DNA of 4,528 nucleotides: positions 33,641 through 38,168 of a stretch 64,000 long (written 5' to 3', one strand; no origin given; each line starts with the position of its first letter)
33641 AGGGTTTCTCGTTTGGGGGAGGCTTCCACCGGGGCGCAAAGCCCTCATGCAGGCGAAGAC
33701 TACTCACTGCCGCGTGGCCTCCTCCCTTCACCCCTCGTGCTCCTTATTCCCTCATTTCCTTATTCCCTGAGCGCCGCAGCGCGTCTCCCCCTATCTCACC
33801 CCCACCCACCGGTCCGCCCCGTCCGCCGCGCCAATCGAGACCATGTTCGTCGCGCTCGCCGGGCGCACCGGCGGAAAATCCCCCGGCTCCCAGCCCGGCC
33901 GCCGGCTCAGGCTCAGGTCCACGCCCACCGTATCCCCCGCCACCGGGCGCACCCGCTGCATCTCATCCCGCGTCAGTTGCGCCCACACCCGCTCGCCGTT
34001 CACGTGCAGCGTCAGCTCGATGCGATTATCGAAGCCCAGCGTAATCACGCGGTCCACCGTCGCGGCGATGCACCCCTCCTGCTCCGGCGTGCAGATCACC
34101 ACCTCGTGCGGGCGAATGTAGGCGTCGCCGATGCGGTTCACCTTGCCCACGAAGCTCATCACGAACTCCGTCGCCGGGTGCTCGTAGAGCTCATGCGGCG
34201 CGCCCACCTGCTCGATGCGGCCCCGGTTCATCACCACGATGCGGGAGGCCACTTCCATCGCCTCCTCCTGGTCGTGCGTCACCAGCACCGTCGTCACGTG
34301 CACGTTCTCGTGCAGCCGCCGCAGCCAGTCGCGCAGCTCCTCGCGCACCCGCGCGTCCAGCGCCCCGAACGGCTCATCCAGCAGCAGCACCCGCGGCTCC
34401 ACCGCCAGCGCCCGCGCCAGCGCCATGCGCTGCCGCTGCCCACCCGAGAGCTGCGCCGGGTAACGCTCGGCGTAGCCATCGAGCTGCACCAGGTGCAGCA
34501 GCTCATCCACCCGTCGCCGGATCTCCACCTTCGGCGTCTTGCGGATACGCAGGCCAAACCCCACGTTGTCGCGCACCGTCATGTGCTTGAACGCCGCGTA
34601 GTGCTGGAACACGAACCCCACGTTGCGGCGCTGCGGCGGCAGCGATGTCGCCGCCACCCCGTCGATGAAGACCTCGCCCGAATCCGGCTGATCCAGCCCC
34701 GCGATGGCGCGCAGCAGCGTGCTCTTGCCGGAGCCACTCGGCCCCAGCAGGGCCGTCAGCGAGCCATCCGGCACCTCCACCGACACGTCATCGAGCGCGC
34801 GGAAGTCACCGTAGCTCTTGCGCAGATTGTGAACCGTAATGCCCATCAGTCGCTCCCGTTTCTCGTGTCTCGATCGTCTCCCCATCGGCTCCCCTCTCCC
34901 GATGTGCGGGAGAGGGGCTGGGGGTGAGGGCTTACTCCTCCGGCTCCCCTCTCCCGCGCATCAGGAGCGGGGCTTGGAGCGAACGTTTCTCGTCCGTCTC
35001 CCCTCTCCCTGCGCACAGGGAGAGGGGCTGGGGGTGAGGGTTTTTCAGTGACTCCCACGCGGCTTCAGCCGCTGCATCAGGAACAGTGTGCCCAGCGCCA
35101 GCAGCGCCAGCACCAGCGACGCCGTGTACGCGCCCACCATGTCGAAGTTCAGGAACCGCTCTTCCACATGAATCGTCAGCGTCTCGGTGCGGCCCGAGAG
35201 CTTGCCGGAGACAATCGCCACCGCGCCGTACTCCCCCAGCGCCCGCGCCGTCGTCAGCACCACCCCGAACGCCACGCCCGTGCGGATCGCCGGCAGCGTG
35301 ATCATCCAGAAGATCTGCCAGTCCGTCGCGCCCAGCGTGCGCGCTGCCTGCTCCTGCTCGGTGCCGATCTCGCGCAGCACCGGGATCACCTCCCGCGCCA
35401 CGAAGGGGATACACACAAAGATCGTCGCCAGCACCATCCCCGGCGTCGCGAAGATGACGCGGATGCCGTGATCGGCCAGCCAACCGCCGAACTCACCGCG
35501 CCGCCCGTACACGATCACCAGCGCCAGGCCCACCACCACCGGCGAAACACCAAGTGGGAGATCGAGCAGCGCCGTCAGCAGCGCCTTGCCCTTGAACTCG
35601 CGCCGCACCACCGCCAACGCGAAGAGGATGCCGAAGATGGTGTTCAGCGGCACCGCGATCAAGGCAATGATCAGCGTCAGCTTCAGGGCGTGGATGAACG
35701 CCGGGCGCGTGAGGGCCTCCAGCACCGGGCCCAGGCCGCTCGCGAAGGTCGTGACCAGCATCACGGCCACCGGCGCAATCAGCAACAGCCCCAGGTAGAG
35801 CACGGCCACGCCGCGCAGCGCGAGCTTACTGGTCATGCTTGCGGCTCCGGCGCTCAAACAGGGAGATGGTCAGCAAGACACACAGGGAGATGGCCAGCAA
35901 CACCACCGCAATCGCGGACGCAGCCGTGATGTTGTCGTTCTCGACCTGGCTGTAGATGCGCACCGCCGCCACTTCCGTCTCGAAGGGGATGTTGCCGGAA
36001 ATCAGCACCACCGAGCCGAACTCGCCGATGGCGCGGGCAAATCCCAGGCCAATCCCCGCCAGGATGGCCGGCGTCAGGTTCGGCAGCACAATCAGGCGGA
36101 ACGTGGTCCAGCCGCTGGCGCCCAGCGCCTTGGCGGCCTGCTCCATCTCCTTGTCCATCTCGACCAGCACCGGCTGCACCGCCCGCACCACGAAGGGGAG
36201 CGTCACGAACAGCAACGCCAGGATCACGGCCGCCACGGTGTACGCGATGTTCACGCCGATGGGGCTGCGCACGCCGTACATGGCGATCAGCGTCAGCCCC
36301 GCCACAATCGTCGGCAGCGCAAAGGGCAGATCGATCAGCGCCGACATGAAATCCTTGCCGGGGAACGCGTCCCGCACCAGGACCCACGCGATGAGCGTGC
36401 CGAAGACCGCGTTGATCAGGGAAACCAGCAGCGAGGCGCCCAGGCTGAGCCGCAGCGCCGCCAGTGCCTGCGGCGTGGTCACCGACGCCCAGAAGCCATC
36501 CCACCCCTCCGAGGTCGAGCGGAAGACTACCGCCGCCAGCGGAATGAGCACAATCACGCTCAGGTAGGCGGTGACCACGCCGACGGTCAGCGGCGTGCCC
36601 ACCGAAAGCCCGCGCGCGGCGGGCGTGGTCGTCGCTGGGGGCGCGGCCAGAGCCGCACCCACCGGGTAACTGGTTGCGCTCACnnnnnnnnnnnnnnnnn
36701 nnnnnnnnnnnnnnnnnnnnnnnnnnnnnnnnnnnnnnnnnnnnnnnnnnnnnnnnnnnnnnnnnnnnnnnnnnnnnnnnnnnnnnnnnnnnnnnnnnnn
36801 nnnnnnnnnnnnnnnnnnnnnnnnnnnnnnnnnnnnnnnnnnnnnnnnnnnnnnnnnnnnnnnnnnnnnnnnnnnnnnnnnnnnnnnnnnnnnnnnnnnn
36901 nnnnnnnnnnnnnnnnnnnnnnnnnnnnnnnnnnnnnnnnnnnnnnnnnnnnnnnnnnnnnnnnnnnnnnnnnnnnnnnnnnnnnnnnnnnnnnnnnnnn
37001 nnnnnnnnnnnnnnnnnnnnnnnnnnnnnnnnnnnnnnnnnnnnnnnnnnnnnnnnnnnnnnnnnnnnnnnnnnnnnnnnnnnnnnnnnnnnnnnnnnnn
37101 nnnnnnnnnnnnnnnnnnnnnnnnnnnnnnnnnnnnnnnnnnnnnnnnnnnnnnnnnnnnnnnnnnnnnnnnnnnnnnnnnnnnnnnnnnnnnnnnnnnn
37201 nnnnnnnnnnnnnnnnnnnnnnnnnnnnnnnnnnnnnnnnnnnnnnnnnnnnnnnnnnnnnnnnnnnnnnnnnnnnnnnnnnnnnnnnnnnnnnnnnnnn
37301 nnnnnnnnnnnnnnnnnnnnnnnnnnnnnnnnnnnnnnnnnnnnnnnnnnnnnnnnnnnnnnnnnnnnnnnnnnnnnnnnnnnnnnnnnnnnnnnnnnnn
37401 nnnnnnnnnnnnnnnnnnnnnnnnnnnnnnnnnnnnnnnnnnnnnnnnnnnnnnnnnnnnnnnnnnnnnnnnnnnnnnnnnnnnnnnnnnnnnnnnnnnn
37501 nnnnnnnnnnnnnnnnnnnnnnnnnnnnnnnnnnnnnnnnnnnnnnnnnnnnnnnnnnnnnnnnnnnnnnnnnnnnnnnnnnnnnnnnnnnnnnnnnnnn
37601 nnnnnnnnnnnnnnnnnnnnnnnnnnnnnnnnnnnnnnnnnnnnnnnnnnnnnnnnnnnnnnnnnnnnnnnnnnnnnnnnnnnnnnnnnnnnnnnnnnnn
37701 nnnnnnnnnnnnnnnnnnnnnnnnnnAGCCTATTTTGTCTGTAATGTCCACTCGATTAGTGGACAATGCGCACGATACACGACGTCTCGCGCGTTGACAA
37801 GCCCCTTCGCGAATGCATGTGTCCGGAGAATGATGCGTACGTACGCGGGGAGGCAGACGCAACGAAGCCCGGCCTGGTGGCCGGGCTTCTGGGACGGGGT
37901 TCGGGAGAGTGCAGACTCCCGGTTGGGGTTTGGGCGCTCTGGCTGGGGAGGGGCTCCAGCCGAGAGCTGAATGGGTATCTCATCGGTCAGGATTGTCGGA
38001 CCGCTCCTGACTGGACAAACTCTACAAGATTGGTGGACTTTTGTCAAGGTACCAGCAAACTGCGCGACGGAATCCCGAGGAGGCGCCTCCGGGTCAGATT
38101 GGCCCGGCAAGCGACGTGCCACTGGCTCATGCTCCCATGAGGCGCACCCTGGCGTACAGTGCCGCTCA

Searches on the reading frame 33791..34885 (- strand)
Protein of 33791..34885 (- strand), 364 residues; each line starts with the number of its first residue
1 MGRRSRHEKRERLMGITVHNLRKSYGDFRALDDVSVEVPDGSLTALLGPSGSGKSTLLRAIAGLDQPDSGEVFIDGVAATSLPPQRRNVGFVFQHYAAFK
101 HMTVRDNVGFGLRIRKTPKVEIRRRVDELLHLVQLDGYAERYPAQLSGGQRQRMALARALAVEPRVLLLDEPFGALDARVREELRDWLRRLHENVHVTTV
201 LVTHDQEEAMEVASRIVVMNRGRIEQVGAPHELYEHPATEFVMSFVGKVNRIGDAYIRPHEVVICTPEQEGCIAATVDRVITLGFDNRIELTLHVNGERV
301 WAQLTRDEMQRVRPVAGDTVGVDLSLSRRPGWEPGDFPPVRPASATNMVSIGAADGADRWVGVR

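Call 7: search_protein_families(library=pfam, proteins=[window:33791-34885:-])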
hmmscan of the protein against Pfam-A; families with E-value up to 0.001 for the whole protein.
window:33791-34885:- (364 aa): 10 families
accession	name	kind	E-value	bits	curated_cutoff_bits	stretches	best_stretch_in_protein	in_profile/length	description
PF00005.33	ABC_tran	-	1.9e-37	129.4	25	1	31-173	1-136/137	ABC transporter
PF13304.12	AAA_21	-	7e-13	49.7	27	2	116-207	208-301/304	AAA domain, putative AbiEii toxin, Type IV TA system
PF12857.13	TOBE_3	-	4.1e-10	39.9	27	1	267-322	1-56/59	TOBE-like domain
PF02463.25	SMC_N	-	3.1e-08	33.8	40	0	143-219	134-214/220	RecF/RecN/SMC N terminal domain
PF08402.16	TOBE_2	-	7.7e-06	26.4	21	1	257-324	3-68/76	TOBE domain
PF13555.12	AAA_29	-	1.9e-05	24.7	27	1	32-63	13-44/61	P-loop containing region of AAA domain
PF09818.15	ABC_ATPase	-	3.2e-05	23.5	23.2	0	184-228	211-255/283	P-loop domain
PF13401.12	AAA_22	-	0.00012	22.8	27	1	42-202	6-121/130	AAA domain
PF13476.12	AAA_23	-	0.00017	22.8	27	1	28-62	7-40/201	AAA domain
PF03193.22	RsgA_GTPase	-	0.0003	21.1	30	0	27-66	93-131/174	RsgA GTPase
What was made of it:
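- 33791..37702 (-): sbp-cysT-cysW-cysA sulfate ABC transporter operon (sbp 36680-37702). Pfam (call 7).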

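Call 68: search_protein_families(library=ncbifam, proteins=[window:33791-34885:-], max_evalue=1e-10)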
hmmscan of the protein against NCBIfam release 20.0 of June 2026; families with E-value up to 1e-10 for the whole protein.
window:33791-34885:- (364 aa): 178 families (the best 25 are shown)
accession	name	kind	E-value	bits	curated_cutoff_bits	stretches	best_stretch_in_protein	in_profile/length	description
TIGR00968.1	3a0106s01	subfamily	4.5e-123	409.4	342.75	1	16-251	1-236/237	sulfate ABC transporter ATP-binding protein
TIGR03265.1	PhnT2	equivalog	3.4e-107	358.7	457.7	1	16-252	5-241/353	putative 2-aminoethylphosphonate ABC transporter ATP-binding protein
NF008105.0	PRK10851.1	equivalog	1.4e-103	346.4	502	1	14-260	1-250/362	sulfate/thiosulfate ABC transporter ATP-binding protein CysA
NF006987.0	PRK09452.1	equivalog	3.6e-92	309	482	1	8-258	10-260/378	spermidine/putrescine ABC transporter ATP-binding protein PotA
TIGR01187.1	potA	subfamily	1.6e-91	306.8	355.6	1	46-250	1-205/325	polyamine ABC transporter ATP-binding protein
NF008653.0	PRK11650.1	subfamily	3.5e-88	296.1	432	1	15-248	3-237/357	sn-glycerol-3-phosphate ABC transporter ATP-binding protein UgpC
NF043075.1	MMSYN1_0197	equivalog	2.4e-85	286.5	550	1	16-265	3-252/341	spermidine/putrescine ABC transporter ATP-binding protein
TIGR03258.1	PhnT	equivalog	8.4e-85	284.9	499.15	1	14-252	7-246/359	2-aminoethylphosphonate ABC transport system ATP-binding subunit PhnT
NF008621.0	PRK11607.1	equivalog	2e-84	283.6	613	1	16-252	20-256/377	putrescine ABC transporter ATP-binding subunit PotG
NF008513.0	PRK11432.1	equivalog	3e-82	276.4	496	1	17-262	8-252/351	ferric ABC transporter ATP-binding protein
NF040933.2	ABC_arch_GlcV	equivalog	6.3e-81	272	450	1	16-253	3-249/357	glucose ABC transporter ATP-binding protein GlcV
NF040840.2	tungstate_WtpC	equivalog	4.1e-79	266.4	440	1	16-253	2-238/347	tungstate ABC transporter ATP-binding protein WtpC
NF008233.0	PRK11000.1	equivalog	8.4e-75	251.9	568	1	15-248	3-236/369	maltose/maltodextrin ABC transporter ATP-binding protein MalK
TIGR01186.1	proV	subfamily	2.4e-72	244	326.6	1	26-299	4-283/363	betaine/proline/choline family ABC transporter ATP-binding protein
TIGR03415.1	ABC_choXWV_ATP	equivalog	3.5e-61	207.3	483.75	1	17-252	26-271/382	choline ABC transporter ATP-binding protein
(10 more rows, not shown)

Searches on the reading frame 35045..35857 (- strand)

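Call 7: search_protein_families(library=pfam, proteins=[window:35045-35857:-])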
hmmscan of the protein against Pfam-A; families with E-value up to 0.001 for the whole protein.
window:35045-35857:- (270 aa): 1 family
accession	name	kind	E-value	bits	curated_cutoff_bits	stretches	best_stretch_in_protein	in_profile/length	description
PF00528.27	BPD_transp_1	-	3.6e-17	63.1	26.4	1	73-267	2-181/184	Binding-protein-dependent transport system inner membrane component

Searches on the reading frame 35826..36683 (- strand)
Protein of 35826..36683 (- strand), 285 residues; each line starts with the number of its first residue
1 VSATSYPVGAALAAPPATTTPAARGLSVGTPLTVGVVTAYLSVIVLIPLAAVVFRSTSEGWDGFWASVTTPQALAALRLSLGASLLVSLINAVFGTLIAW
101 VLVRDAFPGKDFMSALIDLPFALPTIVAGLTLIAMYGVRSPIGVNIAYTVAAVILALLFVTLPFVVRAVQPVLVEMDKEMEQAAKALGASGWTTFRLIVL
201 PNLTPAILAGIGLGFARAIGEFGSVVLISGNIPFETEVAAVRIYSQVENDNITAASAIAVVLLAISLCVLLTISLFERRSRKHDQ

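Call 7: search_protein_families(library=pfam, proteins=[window:35826-36683:-])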
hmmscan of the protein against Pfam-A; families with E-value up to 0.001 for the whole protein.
window:35826-36683:- (285 aa): 1 family
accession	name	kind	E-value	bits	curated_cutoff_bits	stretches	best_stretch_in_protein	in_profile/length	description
PF00528.27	BPD_transp_1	-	2.1e-20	73.7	26.4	1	93-281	3-183/184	Binding-protein-dependent transport system inner membrane component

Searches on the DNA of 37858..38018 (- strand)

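Call 65: build_rna_model(alignment_id=A2, structure=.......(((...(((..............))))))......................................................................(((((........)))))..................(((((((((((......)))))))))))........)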
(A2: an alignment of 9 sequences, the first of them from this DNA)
Model R1 built from alignment A2 (9 sequences, 178 columns); structure: as given.
model positions 162; base pairs 22; branch points 2; effective number of sequences 4.18; information 0.59 bits per position. Calibrated on 0.2 Mb of random sequence (short: E-values are rough).
structure used (alignment columns):
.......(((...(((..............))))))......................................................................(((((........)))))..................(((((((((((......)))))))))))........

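Call 66: search_with_rna_model(model_id=R1, sources=[window, L011, L012, L013, L014, L015, L016, L017, L018, L019, L020, L021, L022, L024, L025, L026, L027, L029, L030, L031, L220, L221, L222, L223, L145, L219], max_evalue=1, make_alignment=true)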
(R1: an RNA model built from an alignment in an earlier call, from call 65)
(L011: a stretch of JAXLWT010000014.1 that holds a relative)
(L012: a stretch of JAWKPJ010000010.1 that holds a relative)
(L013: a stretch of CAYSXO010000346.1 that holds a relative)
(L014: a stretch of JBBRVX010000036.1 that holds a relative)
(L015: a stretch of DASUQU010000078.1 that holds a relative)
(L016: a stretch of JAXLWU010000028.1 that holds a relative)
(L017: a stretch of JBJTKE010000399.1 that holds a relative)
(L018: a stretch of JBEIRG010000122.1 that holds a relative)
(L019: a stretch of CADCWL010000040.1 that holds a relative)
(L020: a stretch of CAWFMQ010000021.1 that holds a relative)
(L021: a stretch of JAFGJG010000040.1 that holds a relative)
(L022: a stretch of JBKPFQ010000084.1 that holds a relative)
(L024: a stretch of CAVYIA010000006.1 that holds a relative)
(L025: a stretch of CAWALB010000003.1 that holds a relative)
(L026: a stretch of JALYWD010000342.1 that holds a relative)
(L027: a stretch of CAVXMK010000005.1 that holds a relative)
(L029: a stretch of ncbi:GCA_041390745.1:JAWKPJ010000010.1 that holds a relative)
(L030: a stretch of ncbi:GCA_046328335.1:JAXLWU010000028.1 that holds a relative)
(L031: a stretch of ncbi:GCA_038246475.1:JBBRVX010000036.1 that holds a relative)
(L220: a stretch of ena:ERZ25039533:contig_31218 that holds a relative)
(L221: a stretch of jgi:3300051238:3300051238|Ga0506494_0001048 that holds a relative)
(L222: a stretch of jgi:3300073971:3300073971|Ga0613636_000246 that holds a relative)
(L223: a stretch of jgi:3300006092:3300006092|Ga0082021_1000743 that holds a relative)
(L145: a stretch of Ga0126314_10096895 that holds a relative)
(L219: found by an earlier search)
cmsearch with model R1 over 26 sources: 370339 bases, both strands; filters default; matches with E-value up to 1: 30.
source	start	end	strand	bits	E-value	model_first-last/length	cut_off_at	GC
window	37857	38018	-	148.6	2.6e-36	1-162/162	no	0.65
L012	5681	5839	+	146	1.2e-35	1-162/162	no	0.66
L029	9693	9851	+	146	1.2e-35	1-162/162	no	0.66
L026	5686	5847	+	142.8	7.7e-35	1-162/162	no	0.63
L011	5686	5846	+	140.7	2.8e-34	1-162/162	no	0.66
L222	4168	4330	+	127.5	6.9e-31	1-162/162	no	0.71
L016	5425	5586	+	125.1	2.8e-30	1-162/162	no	0.67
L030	9425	9586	+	125.1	2.8e-30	1-162/162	no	0.67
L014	3788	3957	+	123.3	8.1e-30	1-162/162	no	0.64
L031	7893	8062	+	123.3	8.1e-30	1-162/162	no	0.64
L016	4277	4438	+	122.2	1.6e-29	1-162/162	no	0.65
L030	8277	8438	+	122.2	1.6e-29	1-162/162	no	0.65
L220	9765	9920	+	99.8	8.6e-24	1-162/162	no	0.71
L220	9881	9961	-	32.9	1.4e-06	1-162/162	no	0.67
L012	5807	5832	-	26.7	5.5e-05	130-155/162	no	0.77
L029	9819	9844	-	26.7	5.5e-05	130-155/162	no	0.77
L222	4297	4325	-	26.1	7.6e-05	128-156/162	no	0.86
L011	5814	5839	-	23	0.00049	130-155/162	no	0.77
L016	5553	5582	-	22.1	0.00082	127-156/162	no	0.8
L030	9553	9582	-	22.1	0.00082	127-156/162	no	0.8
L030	461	572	+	20.4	0.0022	1-162/162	no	0.66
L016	4405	4432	-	17.4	0.013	129-156/162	no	0.71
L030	8405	8432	-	17.4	0.013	129-156/162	no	0.71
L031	839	962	+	15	0.054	1-162/162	no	0.6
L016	2561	2679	+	12.1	0.31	1-162/162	no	0.64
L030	6561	6679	+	12.1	0.31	1-162/162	no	0.64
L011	3757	3840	+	10.3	0.88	1-162/162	no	0.7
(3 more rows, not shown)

Alignment A3: 30 matches aligned to the model, 268 columns, each read 5' to 3' on its own strand. Consensus structure (alignment columns), stored with it:
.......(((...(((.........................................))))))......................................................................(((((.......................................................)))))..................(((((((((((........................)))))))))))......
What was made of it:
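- Tried and rejected: The weaker hits are terminator hairpins (call 66).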

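Call 84: search_with_rna_model(model_id=R1, sources=[window, L011, L026, L029, L030, L031, L220, L222], max_evalue=1e-15, make_alignment=true)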
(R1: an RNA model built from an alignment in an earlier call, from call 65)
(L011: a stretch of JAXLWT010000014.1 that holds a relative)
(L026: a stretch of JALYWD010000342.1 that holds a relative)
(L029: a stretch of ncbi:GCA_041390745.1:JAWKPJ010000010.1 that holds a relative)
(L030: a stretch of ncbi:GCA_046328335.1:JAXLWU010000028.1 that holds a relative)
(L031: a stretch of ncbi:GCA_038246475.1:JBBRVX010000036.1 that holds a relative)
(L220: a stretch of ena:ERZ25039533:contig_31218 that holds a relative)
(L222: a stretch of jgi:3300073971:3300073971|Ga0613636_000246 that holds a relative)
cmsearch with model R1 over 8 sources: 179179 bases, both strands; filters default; matches with E-value up to 1e-15: 9.
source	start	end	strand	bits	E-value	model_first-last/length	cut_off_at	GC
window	37857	38018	-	148.6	1.2e-36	1-162/162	no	0.65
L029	9693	9851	+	146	5.7e-36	1-162/162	no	0.66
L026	5686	5847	+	142.8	3.7e-35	1-162/162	no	0.63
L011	5686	5846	+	140.7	1.3e-34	1-162/162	no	0.66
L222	4168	4330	+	127.5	3.3e-31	1-162/162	no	0.71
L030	9425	9586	+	125.1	1.4e-30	1-162/162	no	0.67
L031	7893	8062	+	123.3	3.9e-30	1-162/162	no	0.64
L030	8277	8438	+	122.2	7.7e-30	1-162/162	no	0.65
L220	9765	9920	+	99.8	4.2e-24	1-162/162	no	0.71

Alignment A4: 9 matches aligned to the model, 176 columns, each read 5' to 3' on its own strand. Consensus structure (alignment columns), stored with it:
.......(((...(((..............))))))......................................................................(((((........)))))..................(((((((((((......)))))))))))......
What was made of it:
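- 37857..38018 (-): sRNA-A, a candidate small RNA of about 160 nt. It has a 5' hairpin, a hairpin with an unpaired CCCCUCCCC loop (around 37945-37953), a GGGAG/CUCCC hairpin, a C-rich single strand and a GC hairpin at 37864-37889. Covariance-model hit of 148.6 bits (calls 66, 84).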

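Call 91: search_with_rna_model(model_id=R1, sources=[L225, L226], max_evalue=1)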
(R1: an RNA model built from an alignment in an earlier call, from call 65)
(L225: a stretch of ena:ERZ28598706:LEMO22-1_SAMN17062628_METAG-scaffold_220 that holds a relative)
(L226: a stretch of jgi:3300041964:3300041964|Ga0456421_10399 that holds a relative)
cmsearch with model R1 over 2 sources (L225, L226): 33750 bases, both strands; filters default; matches with E-value up to 1: 4.
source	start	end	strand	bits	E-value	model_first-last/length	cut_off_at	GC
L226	1408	1548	+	28.2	2.1e-06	1-162/162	no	0.63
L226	1520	1537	-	13.3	0.014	134-151/162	no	0.94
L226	6392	6409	+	9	0.17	134-151/162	no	0.89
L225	1214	1229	+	8.7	0.21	135-150/162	no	0.94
